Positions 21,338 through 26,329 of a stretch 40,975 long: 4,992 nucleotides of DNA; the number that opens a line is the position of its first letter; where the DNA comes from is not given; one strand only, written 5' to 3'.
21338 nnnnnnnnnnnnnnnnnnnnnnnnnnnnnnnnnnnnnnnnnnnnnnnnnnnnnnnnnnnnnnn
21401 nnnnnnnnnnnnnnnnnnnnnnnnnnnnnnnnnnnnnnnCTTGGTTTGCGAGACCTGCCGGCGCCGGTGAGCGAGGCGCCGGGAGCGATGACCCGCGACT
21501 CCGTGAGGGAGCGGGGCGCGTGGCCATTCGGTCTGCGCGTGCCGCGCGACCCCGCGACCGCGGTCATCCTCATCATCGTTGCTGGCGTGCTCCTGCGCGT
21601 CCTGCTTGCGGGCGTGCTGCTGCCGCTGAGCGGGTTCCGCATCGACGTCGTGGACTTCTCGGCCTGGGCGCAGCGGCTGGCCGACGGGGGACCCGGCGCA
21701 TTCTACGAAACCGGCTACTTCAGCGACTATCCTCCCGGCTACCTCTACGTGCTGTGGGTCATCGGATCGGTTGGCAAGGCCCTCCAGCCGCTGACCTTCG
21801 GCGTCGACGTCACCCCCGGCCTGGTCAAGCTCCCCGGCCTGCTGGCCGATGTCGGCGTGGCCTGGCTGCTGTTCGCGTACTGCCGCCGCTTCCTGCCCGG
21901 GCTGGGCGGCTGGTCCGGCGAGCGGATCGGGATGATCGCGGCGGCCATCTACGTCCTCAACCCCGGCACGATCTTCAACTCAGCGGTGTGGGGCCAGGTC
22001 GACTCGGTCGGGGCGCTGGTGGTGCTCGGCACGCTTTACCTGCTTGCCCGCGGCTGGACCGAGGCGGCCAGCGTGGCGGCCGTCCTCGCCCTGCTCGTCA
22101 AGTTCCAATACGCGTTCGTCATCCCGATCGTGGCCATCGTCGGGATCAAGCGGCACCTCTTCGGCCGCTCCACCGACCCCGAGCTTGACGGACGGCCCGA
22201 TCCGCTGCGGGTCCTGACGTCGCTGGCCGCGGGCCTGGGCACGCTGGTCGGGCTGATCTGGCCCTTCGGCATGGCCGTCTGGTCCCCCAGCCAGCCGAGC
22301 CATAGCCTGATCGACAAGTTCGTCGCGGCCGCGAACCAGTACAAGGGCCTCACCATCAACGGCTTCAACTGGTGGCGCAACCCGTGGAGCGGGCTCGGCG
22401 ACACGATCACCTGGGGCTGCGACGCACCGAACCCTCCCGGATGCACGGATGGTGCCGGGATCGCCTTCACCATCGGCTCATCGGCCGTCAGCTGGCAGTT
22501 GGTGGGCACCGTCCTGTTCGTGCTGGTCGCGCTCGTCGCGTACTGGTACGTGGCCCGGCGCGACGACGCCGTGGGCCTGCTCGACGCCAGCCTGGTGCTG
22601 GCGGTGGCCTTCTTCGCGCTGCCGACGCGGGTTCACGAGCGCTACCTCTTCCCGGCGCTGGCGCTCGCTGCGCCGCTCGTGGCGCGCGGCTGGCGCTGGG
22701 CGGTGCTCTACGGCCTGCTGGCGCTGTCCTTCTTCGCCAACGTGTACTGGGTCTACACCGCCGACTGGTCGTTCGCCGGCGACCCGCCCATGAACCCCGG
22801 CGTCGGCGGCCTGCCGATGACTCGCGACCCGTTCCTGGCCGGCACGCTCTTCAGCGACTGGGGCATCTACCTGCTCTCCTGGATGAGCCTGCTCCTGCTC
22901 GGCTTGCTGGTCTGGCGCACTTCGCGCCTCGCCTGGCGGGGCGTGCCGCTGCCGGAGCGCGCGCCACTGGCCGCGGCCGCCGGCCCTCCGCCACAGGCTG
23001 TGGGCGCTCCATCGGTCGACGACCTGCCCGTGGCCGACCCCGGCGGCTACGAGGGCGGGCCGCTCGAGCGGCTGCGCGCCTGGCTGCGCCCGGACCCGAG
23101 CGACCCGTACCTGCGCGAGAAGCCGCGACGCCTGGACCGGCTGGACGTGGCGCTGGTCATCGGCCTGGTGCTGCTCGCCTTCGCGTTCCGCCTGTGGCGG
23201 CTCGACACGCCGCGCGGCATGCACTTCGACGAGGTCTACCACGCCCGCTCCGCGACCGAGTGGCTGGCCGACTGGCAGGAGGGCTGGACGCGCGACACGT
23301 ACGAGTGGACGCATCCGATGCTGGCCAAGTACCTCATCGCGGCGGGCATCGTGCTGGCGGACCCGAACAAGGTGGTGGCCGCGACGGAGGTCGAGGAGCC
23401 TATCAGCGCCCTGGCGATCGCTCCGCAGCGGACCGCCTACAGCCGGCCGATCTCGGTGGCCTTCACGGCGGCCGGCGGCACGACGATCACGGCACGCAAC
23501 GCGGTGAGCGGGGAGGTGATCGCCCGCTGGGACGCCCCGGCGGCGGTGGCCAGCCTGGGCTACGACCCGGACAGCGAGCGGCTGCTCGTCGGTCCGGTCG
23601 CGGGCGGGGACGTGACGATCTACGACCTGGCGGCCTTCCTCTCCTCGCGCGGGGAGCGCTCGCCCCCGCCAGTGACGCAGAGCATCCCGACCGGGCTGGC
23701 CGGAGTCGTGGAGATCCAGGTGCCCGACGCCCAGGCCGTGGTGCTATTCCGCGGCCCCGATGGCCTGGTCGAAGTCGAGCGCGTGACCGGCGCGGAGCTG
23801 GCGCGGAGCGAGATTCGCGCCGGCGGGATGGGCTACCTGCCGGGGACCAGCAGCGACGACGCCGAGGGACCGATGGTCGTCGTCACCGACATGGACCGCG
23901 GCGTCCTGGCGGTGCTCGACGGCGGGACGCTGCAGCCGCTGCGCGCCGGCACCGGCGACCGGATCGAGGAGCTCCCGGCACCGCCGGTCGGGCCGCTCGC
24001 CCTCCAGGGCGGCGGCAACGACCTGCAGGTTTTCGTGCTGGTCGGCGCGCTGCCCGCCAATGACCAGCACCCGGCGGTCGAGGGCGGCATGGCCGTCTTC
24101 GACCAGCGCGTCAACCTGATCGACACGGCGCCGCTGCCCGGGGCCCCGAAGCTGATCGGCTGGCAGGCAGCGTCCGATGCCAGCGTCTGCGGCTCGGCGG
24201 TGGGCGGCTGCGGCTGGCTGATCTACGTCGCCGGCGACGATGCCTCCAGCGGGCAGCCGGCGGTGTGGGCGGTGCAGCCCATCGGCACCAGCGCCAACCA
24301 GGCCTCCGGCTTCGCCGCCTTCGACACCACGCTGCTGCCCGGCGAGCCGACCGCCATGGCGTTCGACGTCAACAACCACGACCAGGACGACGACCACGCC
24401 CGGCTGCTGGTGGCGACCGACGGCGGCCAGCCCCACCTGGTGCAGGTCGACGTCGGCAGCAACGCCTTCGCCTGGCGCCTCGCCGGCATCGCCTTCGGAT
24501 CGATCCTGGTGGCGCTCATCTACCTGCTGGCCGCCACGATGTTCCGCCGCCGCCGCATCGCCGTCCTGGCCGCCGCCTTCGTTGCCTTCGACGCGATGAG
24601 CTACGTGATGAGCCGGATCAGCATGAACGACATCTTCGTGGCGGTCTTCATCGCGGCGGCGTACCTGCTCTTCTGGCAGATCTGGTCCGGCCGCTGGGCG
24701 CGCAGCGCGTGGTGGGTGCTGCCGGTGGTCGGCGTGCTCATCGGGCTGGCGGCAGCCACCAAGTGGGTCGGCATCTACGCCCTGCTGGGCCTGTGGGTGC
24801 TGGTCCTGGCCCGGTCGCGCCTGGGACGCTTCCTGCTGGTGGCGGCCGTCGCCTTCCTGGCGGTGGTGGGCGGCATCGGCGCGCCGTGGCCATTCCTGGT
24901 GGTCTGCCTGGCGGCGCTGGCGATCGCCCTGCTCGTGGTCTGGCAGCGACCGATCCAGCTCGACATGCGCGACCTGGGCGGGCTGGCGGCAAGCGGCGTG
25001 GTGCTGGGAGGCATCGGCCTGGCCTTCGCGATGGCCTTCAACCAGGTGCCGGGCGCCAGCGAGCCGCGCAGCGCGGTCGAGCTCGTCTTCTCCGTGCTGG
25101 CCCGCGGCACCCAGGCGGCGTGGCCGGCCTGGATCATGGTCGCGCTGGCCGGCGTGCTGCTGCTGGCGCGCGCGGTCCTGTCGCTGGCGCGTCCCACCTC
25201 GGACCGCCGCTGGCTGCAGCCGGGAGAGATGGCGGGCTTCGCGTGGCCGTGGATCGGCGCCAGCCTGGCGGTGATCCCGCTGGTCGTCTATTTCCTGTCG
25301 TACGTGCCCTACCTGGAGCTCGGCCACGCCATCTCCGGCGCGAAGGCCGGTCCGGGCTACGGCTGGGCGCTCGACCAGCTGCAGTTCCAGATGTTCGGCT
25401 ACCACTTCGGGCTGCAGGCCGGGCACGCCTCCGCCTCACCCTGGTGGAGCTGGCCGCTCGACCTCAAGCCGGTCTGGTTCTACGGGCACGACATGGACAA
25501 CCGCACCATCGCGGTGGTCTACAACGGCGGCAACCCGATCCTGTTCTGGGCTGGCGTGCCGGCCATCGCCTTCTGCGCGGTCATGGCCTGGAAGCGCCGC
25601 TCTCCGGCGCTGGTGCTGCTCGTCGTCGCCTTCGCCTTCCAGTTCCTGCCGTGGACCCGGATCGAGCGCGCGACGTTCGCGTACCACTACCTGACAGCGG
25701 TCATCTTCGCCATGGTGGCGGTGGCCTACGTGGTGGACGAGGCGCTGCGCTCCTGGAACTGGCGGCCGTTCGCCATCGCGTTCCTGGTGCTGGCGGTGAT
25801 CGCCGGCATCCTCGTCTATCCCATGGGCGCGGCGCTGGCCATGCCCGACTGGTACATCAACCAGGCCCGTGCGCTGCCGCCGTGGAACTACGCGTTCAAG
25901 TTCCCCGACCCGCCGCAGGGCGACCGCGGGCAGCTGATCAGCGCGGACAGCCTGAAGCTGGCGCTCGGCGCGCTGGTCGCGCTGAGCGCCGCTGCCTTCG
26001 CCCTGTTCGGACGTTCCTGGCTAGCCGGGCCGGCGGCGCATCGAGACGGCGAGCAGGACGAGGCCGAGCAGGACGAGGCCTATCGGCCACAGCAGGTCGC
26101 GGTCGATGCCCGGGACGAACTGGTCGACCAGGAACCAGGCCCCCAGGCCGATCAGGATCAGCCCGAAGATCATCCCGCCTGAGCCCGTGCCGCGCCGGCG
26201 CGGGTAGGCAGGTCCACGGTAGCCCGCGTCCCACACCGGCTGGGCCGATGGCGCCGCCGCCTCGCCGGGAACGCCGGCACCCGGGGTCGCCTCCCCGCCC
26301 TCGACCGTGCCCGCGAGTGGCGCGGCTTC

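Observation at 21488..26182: Protein of about 1564 aa fusing two different GT-C glycosyltransferase modules, the second split by a soluble insertion of about 370 aa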

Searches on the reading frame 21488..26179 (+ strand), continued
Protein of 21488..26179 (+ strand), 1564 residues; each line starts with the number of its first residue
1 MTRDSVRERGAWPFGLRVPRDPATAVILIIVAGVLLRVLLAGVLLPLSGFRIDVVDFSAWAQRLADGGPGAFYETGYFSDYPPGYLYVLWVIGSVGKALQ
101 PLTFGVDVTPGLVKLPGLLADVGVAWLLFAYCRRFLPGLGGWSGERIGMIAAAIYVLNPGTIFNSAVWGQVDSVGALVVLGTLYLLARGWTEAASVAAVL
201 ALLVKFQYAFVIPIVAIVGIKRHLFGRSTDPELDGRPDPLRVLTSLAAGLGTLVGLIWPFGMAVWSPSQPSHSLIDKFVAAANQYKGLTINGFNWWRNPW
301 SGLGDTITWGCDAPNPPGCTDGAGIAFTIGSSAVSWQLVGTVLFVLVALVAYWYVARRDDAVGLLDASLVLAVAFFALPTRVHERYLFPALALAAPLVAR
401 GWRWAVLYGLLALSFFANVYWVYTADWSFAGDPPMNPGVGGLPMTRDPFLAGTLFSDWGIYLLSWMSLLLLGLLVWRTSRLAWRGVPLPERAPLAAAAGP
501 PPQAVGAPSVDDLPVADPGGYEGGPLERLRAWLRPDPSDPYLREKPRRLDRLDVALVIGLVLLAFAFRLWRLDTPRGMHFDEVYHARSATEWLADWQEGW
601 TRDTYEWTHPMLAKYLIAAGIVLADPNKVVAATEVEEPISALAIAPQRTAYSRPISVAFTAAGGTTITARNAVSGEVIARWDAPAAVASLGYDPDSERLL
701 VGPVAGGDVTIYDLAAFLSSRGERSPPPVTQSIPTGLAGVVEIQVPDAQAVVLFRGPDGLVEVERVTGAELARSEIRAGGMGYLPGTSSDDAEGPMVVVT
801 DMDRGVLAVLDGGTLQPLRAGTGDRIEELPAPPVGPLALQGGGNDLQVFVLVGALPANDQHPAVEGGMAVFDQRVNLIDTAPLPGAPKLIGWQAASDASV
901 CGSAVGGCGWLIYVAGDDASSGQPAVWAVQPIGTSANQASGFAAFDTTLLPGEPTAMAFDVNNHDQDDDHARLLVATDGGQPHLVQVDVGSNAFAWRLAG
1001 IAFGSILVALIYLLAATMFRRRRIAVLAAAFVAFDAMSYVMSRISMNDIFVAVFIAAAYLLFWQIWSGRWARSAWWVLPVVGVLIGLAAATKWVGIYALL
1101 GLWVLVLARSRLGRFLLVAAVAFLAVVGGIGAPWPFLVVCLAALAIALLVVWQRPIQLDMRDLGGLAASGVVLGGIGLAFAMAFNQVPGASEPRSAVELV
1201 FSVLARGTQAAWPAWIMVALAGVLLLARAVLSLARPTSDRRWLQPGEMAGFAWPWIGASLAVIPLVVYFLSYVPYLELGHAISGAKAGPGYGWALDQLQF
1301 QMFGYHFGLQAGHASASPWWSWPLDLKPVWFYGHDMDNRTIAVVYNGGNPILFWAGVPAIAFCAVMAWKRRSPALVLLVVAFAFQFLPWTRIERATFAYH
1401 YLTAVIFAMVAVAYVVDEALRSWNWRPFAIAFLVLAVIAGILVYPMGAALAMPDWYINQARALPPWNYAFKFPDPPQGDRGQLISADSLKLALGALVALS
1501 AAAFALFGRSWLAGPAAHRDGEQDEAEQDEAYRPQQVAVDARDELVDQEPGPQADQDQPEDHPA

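Call 27: find_related_loci(query=window:21488-26179:+, collection=genome_contigs, flank=8000)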
Query window:21488-26179:+ (1564 aa) in genome_contigs; peptide patterns used: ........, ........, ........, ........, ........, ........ (x = any residue, [..] = any of these).
590 stretches matched a pattern; 559 encode a relative of the query (tblastn E <= 1e-3); the best 80 are kept; 77 distinct loci.
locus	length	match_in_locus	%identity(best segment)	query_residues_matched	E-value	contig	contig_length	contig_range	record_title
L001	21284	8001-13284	69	3-1563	0e+0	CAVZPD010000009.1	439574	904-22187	MAG: uncultured Chloroflexia bacterium isolate MFD05684.bin.1.297 genome assembly, contig: contig_17277, whole genome sh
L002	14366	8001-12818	65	1-1562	0e+0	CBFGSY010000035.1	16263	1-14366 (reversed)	MAG TPA_asm: uncultured bacterium isolate SRR28857630_metabat2_48 genome assembly, contig: ERZ27320642.1260, whole genom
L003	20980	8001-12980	69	3-1562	0e+0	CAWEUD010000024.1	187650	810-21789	MAG: uncultured Chloroflexia bacterium isolate MFD05684.bin.3.306 genome assembly, contig: contig_56184, whole genome sh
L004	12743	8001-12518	69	1-1515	0e+0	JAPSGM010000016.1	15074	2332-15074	MAG: Chloroflexota bacterium isolate BS_bin.023 NODE_360_length_15074_cov_2.968154, whole genome shotgun sequence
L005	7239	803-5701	62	1-1564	0e+0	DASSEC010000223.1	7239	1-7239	MAG TPA_asm: Candidatus Limnocylindria bacterium isolate SMAG_U967 k141_165905, whole genome shotgun sequence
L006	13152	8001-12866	62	1-1564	0e+0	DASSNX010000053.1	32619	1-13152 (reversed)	MAG TPA_asm: Candidatus Limnocylindria bacterium isolate SMAG_U1237 k141_261033, whole genome shotgun sequence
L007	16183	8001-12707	62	1-1563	0e+0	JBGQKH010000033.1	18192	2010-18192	MAG: Candidatus Limnocylindria bacterium isolate OBJ2_061818_050_66 k141_3916208_length_18192_cov_13.3033, whole genome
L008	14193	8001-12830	63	1-1561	0e+0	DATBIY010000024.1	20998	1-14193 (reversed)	MAG TPA_asm: Candidatus Limnocylindria bacterium isolate SMAG_U3906 k141_2551210, whole genome shotgun sequence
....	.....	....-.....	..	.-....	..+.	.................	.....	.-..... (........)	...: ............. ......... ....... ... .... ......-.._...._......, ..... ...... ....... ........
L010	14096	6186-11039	62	1-1561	0e+0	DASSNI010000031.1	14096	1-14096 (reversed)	MAG TPA_asm: Candidatus Limnocylindria bacterium isolate SMAG_U1221 k141_1150637, whole genome shotgun sequence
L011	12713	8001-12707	63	1-1515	0e+0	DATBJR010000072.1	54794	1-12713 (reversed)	MAG TPA_asm: Candidatus Limnocylindria bacterium isolate SMAG_U3925 k141_608150, whole genome shotgun sequence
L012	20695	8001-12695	63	1-1561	0e+0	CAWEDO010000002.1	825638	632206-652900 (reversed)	MAG: uncultured Chloroflexia bacterium isolate MFD04944.bin.1.320 genome assembly, contig: contig_38707, whole genome sh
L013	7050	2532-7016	64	1-1512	0e+0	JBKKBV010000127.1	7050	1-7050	MAG: Candidatus Limnocylindria bacterium isolate swi_bin.375 S1Ck127_19651355_flag_1_multi_9.0413_len_7050, whole genome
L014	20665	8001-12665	58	1-1563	0e+0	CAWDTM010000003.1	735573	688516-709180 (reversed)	MAG: uncultured Chloroflexia bacterium isolate MFD05442.bin.1.16 genome assembly, contig: contig_27988, whole genome sho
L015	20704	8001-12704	58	1-1563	0e+0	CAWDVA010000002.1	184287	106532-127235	MAG: uncultured Chloroflexia bacterium isolate MFD05684.bin.1.348 genome assembly, contig: contig_11040, whole genome sh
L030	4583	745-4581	61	1-1290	0e+0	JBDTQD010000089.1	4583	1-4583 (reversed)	MAG: Chloroflexota bacterium isolate cluster3_bin.213 NODE_110516_length_4583_cov_40.681316, whole genome shotgun sequen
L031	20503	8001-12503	53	40-1564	0e+0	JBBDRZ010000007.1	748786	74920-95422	MAG: Chloroflexota bacterium isolate LejiaC_69_380 Lejia_C_4_length_748786_cov_233, whole genome shotgun sequence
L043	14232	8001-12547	56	1-1564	0e+0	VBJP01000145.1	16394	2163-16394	MAG: Chloroflexi bacterium isolate CF_159 14_1009_16_40cm_scaffold_66288, whole genome shotgun sequence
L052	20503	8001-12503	53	40-1564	0e+0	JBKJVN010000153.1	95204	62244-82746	MAG: Candidatus Limnocylindria bacterium isolate swi_bin.102 k127_5155626, whole genome shotgun sequence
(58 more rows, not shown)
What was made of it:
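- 559 stretches in GTDB species genomes encode a relative; the 77 loci fetched are nearly all Limnocylindria (call 27).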

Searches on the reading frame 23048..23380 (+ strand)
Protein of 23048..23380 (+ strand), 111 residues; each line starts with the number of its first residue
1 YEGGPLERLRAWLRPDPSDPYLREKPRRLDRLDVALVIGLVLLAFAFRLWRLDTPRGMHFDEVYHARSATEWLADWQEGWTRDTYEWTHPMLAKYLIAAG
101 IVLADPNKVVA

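Call 8: search_protein_families(library=pfam, proteins=[window:23048-23380:+], max_evalue=10)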
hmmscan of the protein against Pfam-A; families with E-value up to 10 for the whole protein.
window:23048-23380:+ (111 aa): 1 family
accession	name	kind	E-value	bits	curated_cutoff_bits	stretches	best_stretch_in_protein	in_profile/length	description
PF02366.24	PMT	-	0.0022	18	22.7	1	40-106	3-62/245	Dolichyl-phosphate-mannose-protein mannosyltransferase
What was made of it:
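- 23138..23371 (+): N-terminal part of the PMT module (aa 551-628): TM1 and the catalytic outer loop EL1. It holds the Asp-Glu motif (D581-E582, nt 23228-23233) and the HPMLAKY helix. It matches Pfam PMT profile positions 3-62 (call 8).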

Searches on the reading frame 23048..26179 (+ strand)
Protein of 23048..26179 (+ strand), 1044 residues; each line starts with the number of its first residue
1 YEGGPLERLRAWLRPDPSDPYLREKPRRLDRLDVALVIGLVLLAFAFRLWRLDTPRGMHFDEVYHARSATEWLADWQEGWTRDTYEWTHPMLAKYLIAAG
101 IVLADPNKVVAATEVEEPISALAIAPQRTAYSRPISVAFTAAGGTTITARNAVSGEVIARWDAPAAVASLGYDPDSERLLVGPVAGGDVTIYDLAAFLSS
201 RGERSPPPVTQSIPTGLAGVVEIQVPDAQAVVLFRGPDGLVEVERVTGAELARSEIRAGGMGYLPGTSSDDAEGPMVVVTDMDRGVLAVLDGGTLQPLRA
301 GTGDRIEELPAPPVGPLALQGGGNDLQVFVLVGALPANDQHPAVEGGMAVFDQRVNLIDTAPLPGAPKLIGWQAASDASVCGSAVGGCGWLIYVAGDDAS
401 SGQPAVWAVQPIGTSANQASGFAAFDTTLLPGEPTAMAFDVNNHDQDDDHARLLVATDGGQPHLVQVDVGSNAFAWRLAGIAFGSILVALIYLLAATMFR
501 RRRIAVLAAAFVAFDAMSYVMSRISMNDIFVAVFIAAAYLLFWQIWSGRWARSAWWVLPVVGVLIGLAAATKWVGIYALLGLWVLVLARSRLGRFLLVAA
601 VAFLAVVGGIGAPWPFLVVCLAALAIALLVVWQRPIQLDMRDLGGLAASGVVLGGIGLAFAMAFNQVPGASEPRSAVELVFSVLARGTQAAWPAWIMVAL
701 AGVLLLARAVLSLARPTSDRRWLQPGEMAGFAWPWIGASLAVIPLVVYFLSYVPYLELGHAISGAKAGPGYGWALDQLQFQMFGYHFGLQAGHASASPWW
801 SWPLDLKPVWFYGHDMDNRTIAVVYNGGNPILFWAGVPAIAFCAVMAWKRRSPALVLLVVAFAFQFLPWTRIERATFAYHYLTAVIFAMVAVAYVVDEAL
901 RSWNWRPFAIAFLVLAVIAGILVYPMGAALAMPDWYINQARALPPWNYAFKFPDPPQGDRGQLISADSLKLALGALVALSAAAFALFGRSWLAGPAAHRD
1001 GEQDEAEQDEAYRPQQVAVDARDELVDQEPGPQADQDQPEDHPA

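Call 20: predict_structure(alignment_id=A1)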
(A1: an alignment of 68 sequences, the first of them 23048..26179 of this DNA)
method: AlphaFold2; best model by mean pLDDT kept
length: 1044 residues; sequences in the alignment: 68
mean_pLDDT: 83.3   pTM: 0.87
mean pLDDT of the five models: 83.3, 82.3, 80.8, 79.6, 79.5
residues with pLDDT >= 90: 587; 70-90: 241; 50-70: 113; < 50: 103
segments of 3 or more residues with pLDDT < 50: 1-3, 377-388, 789-811, 875-878, 946-957, 997-1025, 1028-1032, 1036-1044
pLDDT, mean of each block of 10 residues (from residue 1): 70 86 88 98 90 62 75 87 70 87 88 96 95 95 97 97 97 95 95 96 95 96 94 97 96 96 85 88 96 93 93 94 87 93 94 91 96 59 44 95 94 58 87 97 85 95 94 79 93 97 95 68 68 96 95 96 96 91 94 94 92 85 94 92 92 95 92 84 92 96 97 95 88 96 96 87 70 80 62 37 36 63 58 83 94 96 85 50 89 94 91 79 62 61 47 48 75 96 93 61 39 40 46 49 42
secondary structure, 60 per line:
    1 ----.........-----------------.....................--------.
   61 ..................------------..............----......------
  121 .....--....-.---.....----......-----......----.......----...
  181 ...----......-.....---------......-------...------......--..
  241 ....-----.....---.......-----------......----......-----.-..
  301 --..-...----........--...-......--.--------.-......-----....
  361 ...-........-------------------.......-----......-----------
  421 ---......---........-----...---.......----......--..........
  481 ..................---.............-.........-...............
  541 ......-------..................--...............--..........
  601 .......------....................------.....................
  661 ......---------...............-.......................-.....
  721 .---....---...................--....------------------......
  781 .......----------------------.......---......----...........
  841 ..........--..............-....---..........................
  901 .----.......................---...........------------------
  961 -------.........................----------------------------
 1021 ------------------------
elements in order (helices of 4 or more, strands of 3 or more residues): H5-13 H31-51 H60-78 H91-104 E109-114 E121-125 E137-141 E146-151 E157-162 E167-173 E178-183 E188-193 H195-199 E209-214 E222-224 E231-236 E239-244 E250-254 E258-264 E276-281 E286-291 E306-308 E313-320 E327-332 E346-351 E357-363 E365-372 E392-398 E404-409 E424-429 E433-440 E452-458 E463-468 H471-498 H502-514 H516-524 H526-546 H554-571 H574-588 H591-607 H614-633 H640-666 H676-690 H692-714 H716-721 H725-728 H732-750 H753-756 H775-787 E810-816 E820-825 H830-850 H853-866 H868-871 H875-901 H906-928 H934-942 H968-992
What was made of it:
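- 23372..24439 (+): Seven-bladed beta-propeller (aa 629-984) inserted in EL1 between the HPxLxK helix and TM2. It is extracytoplasmic. AF2 predicts 28 strands in 7 groups of 4, mostly at pLDDT 85-97 (call 20).
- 25358..25837 (+): PMT_4TMC region (aa 1291-1450). It includes a short outer loop EL4 with a beta-hairpin (aa ~1330-1345) and has no MIR domain. AF2 strands fall at model residues 810-825 (call 20).
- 25838..26182 (+): C-terminal extension (aa 1451-1564): one further helix and a disordered acidic tail. Its 3' end overlaps the convergent PspC gene. The AF2 model has helix 968-992 followed by pLDDT below 50 (call 20).
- On PMT / GT39 protein O-mannosyltransferase: The loop is only about 75 aa long (call 20).
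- On WD40 / YVTN-type beta-propeller: The model has 28 strands (call 20).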

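Call 22: fold_search(model_id=the predicted structure, library=pdb)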
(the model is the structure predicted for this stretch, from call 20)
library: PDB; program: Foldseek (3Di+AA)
matches with E <= 10: 1670; with E <= 0.001: 1075
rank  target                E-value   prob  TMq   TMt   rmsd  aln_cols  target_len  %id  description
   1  5mzh_A                9.6e-08  1.00  0.22  0.50   7.4       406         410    9  Crystal structure of ODA16 from Chlamydomonas reinhardtii (released 2017-03-22)
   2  1gxr_B                2.5e-07  1.00  0.23  0.68   5.2       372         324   11  WD40 Region of Human Groucho/TLE1 (released 2002-06-13)
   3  2ce8_A                2.5e-07  1.00  0.23  0.66   5.4       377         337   11  An EH1 peptide bound to the Groucho-TLE WD40 domain. (released 2006-06-14)
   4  7klj_B                3.8e-07  1.00  0.23  0.66   6.0       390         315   12  Crystal structure of the WD-repeat domain of human KIF21A (released 2020-12-16)
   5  7klj_A                4.4e-07  1.00  0.22  0.65   7.7       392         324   12  Crystal structure of the WD-repeat domain of human KIF21A (released 2020-12-16)
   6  1l0q_A                4.8e-07  1.00  0.19  0.47  14.3       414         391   10  Tandem YVTN beta-propeller and PKD domains from an archaeal surface layer protein (released 2002-11-06)
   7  9dlw_B                5.0e-07  1.00  0.22  0.65   6.1       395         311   12  Crystal structure of the ternary complex of DCAF1 and WDR5 with PROTAC, OICR-41114 (released 2024-11-06)
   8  5yzv_D                5.6e-07  1.00  0.22  0.72   5.1       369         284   15  Biophysical and structural characterization of the thermostable WD40 domain of a prokaryotic protein, Thermomonospora  (released 2018-10-03)
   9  5aja_A                5.9e-07  1.00  0.22  0.65   5.9       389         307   13  Crystal structure of mandrill SAMHD1 (amino acid residues 1-114) bound to Vpx isolated from mandrill and human DCAF1 ( (released 2015-04-22)
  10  8iw4_B                7.4e-07  1.00  0.23  0.69   6.1       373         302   12  Cryo-EM structure of the SPE-bound mTAAR9-Gs complex (released 2023-05-31)
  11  5yzv_C                8.3e-07  1.00  0.22  0.70   6.7       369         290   14  Biophysical and structural characterization of the thermostable WD40 domain of a prokaryotic protein, Thermomonospora  (released 2018-10-03)
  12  4v0n_B                8.3e-07  1.00  0.24  0.67   5.3       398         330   13  Crystal structure of BBS1N in complex with ARL6DN, soaked with mercury (released 2014-11-19)
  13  9bhr_B                8.7e-07  1.00  0.22  0.68   6.2       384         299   13  Crystal structure of the WDR domain of human DCAF1 in complex with OICR-40155 compound (released 2024-05-08)
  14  6zx9_B                9.0e-07  1.00  0.22  0.59   6.2       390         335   13  Crystal structure of SIV Vpr,fused to T4 lysozyme, isolated from moustached monkey, bound to human DDB1 and human DCAF (released 2021-07-21)
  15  9nsn_B                9.4e-07  1.00  0.22  0.65   6.2       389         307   12  Crystal structure of the ternary complex of DCAF1 and WDR5 with PROTAC, OICR-41059 (released 2026-03-25)
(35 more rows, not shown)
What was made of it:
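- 23372..24439 (+): Foldseek gives TM 0.65-0.75 to WD40 propellers (call 22).
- On WD40 / YVTN-type beta-propeller: Foldseek gives probability 1.00 and TM 0.65-0.75 to 7-bladed WD40 domains (call 22).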
